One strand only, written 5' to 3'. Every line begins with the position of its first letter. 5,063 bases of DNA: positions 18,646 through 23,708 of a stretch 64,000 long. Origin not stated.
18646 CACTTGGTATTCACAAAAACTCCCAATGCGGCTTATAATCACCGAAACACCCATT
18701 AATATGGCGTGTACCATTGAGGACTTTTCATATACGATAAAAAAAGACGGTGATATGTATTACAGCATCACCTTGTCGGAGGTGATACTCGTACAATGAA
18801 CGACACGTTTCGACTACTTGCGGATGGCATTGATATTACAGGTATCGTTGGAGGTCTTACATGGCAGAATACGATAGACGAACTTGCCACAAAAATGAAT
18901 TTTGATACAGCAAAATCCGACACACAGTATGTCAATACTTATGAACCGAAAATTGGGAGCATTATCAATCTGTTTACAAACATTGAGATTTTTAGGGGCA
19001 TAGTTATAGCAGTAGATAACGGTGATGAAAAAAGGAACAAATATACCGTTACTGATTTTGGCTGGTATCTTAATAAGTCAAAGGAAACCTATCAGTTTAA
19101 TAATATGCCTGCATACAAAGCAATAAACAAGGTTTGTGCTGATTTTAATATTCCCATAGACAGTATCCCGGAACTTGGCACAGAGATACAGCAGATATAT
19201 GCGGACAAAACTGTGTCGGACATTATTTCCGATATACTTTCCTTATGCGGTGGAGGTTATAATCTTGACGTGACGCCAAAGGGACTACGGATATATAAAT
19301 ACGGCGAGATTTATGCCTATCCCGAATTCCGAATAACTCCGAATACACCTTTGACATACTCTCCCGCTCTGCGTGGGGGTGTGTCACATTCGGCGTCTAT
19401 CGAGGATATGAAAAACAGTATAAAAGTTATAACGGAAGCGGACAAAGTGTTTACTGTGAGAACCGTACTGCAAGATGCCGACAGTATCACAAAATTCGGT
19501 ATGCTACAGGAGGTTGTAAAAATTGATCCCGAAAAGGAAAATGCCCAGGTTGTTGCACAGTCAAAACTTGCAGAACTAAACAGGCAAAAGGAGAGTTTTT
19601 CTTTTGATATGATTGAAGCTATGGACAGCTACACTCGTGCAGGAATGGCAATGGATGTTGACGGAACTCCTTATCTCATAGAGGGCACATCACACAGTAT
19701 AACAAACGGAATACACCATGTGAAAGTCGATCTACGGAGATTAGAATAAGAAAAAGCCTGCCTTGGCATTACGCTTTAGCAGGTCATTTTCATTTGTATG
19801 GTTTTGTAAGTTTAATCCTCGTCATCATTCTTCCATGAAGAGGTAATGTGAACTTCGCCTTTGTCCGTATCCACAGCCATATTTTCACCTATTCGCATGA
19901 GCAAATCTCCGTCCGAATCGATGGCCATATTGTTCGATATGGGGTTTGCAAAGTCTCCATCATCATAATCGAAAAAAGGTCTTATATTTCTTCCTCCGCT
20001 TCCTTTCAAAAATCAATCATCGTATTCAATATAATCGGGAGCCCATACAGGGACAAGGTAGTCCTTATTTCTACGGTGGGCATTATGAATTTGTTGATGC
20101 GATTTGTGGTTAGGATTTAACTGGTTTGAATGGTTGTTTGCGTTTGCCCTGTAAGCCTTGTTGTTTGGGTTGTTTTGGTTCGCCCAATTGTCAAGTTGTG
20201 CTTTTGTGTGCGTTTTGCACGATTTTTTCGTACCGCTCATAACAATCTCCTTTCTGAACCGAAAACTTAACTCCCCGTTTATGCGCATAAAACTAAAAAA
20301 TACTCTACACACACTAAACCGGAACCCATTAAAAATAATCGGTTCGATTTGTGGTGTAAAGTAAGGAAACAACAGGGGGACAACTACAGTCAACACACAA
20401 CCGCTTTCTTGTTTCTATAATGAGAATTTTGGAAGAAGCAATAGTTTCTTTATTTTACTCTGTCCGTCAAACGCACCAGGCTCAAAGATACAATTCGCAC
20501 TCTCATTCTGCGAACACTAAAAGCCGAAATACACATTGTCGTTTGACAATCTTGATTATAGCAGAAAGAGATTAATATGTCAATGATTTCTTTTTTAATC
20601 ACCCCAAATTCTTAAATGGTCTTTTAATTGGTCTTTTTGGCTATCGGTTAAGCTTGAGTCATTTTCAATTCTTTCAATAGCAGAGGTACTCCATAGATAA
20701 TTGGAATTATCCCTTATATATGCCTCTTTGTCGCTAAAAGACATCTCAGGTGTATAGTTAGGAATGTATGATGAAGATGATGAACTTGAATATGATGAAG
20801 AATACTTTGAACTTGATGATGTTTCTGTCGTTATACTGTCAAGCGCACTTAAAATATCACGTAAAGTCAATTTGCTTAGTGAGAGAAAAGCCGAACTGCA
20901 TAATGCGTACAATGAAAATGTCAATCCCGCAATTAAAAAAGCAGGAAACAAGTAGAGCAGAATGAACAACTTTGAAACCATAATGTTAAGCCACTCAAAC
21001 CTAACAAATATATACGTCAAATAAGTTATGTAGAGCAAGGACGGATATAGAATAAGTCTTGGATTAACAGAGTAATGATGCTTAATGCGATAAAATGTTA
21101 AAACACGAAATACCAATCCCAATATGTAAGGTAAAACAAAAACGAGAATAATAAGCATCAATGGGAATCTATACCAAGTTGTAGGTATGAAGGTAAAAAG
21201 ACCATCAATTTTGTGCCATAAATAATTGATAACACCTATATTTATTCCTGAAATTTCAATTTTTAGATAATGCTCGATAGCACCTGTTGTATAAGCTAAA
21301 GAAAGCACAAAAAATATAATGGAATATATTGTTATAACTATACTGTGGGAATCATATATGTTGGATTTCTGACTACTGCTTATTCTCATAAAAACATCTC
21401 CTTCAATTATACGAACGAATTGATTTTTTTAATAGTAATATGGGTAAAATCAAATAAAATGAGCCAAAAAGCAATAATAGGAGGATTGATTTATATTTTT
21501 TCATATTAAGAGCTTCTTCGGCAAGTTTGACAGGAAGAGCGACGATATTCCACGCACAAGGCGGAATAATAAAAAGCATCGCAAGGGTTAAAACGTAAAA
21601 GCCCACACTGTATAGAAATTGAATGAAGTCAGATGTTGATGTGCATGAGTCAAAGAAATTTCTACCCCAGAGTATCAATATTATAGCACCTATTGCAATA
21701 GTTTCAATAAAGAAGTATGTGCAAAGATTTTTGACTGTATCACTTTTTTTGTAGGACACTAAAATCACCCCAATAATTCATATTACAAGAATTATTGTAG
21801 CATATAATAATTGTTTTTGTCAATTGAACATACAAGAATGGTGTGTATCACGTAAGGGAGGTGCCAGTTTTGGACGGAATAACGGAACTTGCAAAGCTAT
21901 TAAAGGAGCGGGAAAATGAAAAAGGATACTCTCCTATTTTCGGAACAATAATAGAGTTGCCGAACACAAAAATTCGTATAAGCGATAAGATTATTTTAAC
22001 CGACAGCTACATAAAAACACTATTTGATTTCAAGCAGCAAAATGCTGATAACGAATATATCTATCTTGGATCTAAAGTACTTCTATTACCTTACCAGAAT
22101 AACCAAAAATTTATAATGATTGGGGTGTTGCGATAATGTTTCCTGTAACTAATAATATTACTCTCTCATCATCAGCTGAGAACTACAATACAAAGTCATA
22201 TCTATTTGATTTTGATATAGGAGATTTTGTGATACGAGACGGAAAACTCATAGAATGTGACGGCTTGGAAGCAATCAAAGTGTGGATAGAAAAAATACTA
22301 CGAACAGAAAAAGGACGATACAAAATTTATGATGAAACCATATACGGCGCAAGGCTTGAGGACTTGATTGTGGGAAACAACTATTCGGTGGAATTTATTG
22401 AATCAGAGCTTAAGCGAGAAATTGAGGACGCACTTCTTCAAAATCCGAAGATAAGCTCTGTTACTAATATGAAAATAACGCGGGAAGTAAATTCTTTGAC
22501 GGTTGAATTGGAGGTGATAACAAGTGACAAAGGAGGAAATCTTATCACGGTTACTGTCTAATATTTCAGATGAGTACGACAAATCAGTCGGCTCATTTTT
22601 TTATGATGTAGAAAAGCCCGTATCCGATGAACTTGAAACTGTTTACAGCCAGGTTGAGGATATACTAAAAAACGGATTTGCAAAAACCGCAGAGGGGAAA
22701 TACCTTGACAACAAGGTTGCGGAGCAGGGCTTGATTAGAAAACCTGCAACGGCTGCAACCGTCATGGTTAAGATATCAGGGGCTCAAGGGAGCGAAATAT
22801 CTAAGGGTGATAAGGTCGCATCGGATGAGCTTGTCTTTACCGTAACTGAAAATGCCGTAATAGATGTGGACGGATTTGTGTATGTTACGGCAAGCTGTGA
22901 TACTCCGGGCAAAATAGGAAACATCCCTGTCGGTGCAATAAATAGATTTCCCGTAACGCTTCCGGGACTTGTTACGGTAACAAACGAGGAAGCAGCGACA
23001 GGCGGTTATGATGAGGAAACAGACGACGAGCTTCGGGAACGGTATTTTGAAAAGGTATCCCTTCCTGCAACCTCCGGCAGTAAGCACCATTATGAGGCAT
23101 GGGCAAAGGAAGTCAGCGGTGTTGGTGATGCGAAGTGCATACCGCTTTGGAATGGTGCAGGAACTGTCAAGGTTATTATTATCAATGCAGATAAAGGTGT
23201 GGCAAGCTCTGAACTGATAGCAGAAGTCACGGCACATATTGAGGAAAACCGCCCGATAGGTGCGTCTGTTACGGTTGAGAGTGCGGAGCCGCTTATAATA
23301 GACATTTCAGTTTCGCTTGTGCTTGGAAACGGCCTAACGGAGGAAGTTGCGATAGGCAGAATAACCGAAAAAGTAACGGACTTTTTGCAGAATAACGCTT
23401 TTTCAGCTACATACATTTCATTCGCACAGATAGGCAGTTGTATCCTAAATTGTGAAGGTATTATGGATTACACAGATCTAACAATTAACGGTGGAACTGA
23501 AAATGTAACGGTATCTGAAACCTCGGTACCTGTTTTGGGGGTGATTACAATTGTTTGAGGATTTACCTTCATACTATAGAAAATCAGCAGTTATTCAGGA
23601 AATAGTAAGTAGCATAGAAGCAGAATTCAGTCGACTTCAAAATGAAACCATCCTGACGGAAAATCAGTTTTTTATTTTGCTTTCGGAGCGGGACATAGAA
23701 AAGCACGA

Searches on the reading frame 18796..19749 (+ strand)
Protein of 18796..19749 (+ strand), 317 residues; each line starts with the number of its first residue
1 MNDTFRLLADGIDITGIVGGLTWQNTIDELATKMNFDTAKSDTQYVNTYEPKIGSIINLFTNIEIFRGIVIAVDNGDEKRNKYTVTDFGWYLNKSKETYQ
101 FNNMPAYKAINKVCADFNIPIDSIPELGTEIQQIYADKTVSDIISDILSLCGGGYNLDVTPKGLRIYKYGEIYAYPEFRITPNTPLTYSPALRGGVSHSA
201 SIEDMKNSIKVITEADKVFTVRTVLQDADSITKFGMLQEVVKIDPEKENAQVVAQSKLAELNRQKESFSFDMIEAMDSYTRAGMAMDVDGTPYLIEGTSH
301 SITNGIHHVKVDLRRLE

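Call 79: search_protein_families(library=pfam, proteins=[window:18796-19749:+], max_evalue=0.001)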
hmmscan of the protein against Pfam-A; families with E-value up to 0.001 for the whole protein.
window:18796-19749:+ (317 aa): 1 family
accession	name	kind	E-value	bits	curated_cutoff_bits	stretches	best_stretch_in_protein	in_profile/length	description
PF24032.1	YQBQ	-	9.3e-41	140.6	27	1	21-314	1-294/294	YQBQ-like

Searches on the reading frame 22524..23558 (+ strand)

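Call 79: search_protein_families(library=pfam, proteins=[window:22524-23558:+], max_evalue=0.001)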
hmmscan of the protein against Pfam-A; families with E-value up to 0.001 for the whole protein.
window:22524-23558:+ (344 aa): 1 family
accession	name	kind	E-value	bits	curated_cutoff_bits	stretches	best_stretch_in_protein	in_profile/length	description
PF04865.19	Baseplate_J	-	1.3e-71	241.3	21.1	1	58-304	2-253/255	Baseplate J-like protein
